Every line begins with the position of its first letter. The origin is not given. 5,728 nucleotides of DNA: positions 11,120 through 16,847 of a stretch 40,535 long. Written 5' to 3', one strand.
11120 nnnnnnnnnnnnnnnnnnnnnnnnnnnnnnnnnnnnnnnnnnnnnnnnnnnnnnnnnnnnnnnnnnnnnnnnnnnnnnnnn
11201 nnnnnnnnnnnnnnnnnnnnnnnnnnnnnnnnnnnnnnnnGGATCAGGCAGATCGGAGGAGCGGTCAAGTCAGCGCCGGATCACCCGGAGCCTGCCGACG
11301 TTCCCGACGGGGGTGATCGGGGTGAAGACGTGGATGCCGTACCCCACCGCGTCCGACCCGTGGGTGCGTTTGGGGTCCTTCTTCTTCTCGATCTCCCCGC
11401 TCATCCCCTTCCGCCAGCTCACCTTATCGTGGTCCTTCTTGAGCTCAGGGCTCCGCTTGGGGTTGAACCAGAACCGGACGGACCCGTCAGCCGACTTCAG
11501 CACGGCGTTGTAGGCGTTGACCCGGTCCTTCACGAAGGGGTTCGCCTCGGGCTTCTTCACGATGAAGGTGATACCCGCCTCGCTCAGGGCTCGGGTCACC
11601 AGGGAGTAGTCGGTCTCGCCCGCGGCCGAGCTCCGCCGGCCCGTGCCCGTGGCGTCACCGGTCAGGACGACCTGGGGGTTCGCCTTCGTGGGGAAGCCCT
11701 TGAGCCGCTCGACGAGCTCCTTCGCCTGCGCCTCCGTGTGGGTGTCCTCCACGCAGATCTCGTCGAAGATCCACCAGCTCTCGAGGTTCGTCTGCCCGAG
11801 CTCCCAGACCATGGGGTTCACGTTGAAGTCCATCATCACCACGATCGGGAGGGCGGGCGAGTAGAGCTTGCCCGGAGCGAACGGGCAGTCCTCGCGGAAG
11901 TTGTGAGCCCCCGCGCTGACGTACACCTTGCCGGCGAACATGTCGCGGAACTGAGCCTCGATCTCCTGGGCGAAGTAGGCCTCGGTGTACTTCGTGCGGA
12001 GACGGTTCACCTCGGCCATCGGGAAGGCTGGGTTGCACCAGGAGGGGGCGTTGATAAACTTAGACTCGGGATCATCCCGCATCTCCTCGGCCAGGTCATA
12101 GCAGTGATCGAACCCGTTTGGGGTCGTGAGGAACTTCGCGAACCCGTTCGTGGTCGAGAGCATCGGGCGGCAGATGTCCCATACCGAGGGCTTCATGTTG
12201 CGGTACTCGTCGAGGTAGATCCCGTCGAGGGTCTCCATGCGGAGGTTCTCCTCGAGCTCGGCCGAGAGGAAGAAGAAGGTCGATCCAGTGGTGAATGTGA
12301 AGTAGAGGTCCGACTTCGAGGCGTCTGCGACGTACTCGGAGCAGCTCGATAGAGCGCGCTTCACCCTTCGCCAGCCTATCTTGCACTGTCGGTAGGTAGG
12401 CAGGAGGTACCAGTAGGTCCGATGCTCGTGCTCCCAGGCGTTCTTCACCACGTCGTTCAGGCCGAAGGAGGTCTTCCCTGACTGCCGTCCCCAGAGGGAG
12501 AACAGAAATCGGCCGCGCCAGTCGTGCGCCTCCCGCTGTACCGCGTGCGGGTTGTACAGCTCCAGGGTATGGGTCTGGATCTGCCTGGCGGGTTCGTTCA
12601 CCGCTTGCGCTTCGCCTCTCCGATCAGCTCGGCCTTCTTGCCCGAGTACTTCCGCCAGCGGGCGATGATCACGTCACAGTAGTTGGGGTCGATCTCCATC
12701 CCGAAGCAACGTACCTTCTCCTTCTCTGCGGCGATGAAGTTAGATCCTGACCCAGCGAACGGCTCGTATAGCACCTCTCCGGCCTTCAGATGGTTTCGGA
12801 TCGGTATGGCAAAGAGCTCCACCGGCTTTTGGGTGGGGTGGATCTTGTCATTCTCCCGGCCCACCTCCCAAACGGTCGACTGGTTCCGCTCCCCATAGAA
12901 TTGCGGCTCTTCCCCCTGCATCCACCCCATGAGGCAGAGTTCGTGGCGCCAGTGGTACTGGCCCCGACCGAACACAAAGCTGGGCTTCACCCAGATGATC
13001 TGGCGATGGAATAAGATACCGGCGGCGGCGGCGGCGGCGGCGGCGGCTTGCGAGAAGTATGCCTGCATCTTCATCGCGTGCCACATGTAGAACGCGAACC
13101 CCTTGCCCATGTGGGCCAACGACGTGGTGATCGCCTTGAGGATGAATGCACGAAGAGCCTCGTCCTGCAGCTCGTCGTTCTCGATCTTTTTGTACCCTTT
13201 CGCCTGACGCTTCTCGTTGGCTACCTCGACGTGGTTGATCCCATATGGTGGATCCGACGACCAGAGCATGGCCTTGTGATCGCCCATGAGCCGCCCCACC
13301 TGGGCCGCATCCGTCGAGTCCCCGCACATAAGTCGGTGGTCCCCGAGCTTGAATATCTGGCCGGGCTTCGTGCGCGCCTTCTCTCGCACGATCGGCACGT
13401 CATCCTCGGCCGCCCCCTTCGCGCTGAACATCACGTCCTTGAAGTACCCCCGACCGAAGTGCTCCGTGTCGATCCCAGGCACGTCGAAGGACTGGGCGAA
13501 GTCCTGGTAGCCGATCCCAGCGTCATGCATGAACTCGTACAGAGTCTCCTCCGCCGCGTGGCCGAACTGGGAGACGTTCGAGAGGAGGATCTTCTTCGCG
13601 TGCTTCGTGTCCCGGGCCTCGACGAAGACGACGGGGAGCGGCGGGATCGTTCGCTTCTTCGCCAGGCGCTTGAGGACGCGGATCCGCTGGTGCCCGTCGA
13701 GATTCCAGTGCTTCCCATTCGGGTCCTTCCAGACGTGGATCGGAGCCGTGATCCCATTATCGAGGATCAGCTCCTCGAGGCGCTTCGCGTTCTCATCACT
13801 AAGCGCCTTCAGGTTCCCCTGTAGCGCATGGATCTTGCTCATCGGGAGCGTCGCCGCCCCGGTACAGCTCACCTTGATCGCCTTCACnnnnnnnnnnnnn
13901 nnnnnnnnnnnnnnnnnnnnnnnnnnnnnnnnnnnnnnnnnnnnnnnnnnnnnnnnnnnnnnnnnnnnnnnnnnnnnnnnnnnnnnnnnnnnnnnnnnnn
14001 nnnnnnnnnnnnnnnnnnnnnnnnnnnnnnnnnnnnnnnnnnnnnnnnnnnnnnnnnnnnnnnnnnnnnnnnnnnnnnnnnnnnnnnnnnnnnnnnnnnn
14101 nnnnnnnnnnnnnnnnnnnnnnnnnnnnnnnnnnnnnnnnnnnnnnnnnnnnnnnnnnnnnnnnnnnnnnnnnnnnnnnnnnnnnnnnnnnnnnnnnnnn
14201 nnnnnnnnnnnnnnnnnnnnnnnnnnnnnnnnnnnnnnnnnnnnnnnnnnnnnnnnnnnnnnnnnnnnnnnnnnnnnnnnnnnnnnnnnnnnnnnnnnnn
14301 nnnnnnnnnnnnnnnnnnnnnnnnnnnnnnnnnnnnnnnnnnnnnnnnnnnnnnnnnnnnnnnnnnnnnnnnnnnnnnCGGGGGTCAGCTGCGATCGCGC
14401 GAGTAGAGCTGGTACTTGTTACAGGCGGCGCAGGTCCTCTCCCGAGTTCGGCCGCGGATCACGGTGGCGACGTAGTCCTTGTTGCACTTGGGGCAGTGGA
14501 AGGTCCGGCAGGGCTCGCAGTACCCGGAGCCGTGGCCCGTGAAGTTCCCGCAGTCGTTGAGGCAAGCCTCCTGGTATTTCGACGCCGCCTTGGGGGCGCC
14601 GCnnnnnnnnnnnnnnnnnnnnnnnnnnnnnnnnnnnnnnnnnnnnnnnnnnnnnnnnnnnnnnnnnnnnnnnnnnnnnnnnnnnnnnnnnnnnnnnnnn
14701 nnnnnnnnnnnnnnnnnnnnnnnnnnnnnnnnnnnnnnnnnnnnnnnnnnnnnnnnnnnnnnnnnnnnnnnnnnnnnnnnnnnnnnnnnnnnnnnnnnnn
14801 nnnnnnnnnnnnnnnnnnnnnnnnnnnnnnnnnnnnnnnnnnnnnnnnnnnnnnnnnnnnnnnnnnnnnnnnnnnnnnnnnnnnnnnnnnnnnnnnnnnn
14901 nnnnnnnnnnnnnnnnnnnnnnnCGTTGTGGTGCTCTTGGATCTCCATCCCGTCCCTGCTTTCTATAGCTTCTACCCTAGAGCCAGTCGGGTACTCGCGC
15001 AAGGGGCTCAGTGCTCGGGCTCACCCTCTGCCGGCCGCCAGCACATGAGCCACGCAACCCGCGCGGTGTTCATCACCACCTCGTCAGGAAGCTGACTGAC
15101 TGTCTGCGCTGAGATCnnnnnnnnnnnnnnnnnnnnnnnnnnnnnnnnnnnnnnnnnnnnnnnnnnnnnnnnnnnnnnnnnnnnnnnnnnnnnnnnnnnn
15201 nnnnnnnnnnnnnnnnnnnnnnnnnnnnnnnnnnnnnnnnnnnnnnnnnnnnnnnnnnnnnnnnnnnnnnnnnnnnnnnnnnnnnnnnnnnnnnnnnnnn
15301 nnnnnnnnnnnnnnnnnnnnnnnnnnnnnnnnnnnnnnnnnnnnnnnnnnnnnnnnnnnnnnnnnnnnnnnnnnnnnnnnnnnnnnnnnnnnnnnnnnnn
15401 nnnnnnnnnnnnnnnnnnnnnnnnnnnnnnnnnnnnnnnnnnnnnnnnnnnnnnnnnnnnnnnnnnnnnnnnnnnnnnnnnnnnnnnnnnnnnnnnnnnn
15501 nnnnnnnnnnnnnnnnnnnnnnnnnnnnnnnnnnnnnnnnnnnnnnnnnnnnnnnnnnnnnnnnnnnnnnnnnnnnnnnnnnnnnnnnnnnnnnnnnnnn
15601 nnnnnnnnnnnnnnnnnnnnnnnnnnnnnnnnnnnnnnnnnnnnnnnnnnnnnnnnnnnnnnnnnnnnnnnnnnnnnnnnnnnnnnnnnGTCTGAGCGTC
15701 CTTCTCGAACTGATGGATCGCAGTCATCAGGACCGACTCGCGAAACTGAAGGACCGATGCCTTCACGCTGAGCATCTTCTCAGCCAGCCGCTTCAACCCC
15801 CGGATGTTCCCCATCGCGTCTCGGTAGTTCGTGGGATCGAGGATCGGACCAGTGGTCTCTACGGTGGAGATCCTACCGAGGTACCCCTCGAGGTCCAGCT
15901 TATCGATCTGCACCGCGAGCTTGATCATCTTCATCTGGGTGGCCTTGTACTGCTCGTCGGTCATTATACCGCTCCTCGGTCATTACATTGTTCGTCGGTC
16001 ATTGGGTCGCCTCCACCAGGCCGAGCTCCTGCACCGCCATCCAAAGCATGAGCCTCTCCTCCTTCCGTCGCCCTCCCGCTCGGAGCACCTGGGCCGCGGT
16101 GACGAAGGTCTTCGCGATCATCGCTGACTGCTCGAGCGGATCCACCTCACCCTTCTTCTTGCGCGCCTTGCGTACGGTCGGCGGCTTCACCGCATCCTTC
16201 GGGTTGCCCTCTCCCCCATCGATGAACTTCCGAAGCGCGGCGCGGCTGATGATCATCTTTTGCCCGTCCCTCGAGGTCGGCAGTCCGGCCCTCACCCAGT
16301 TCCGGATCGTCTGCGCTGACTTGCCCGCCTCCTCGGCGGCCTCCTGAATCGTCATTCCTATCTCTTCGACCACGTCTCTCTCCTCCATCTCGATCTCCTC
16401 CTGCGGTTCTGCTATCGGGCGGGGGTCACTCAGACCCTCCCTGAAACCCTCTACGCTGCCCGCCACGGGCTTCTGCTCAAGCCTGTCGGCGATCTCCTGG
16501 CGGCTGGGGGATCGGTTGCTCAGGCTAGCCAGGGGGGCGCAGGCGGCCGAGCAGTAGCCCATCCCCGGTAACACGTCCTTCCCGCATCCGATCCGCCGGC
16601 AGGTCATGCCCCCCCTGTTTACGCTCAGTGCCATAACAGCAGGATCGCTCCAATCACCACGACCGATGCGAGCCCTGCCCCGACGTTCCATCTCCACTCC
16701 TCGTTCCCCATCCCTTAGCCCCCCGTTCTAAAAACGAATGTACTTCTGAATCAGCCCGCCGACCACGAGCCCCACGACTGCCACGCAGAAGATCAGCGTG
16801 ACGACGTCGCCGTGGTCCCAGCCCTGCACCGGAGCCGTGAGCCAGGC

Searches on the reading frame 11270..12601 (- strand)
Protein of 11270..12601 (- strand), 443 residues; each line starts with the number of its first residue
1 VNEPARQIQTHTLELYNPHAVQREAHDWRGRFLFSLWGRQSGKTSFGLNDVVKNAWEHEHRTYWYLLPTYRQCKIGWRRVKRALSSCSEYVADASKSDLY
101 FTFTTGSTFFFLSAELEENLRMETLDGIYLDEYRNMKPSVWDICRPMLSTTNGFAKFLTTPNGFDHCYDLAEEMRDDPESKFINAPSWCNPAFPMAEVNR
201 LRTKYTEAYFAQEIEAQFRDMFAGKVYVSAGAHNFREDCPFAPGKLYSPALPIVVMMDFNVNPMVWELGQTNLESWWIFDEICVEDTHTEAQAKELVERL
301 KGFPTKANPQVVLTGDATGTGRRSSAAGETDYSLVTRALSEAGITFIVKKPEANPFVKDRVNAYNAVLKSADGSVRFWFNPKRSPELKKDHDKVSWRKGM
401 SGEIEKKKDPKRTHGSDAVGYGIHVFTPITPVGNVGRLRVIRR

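Call 85: search_protein_families(library=pfam, proteins=[window:11270-12601:-], max_evalue=0.001)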
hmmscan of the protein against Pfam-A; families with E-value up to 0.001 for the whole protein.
window:11270-12601:- (443 aa): 1 family
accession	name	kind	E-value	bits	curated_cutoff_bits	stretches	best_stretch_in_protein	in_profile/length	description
PF03237.21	Terminase_6N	-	1.5e-07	31.7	22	1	37-215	4-197/215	Terminase large subunit, T4likevirus-type, N-terminal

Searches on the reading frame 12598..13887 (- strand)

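Call 85: search_protein_families(library=pfam, proteins=[window:12598-13887:-], max_evalue=0.001)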
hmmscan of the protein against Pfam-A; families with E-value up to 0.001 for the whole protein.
window:12598-13887:- (429 aa): 1 family
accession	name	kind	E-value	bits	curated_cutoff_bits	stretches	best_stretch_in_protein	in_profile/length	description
PF01555.25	N6_N4_Mtase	-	1e-14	55.5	26.7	1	211-407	6-219/221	DNA methylase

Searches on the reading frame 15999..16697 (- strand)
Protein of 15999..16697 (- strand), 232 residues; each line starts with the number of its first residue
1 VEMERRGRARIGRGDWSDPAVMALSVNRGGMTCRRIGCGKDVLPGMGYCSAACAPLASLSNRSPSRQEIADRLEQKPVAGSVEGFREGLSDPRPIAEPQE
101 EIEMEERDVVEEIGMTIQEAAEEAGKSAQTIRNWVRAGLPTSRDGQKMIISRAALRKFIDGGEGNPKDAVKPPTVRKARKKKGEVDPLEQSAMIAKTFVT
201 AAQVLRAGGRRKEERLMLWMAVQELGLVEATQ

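Call 86: search_protein_families(library=pfam, proteins=[window:15999-16697:-], max_evalue=0.001)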
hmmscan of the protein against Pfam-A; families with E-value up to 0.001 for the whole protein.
window:15999-16697:- (232 aa): 4 families
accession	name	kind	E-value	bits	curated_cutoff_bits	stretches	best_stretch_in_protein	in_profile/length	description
PF12728.13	HTH_17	-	1.7e-07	31.9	27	1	115-161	2-49/51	Helix-turn-helix domain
PF00376.29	MerR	-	4.7e-05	23.6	28.2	1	116-143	1-29/38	MerR family regulatory protein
PF01381.28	HTH_3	-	0.0007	20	23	1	111-138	6-34/55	Helix-turn-helix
PF13384.12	HTH_23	-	0.00092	19.4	24.6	0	111-137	15-40/50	Homeodomain-like domain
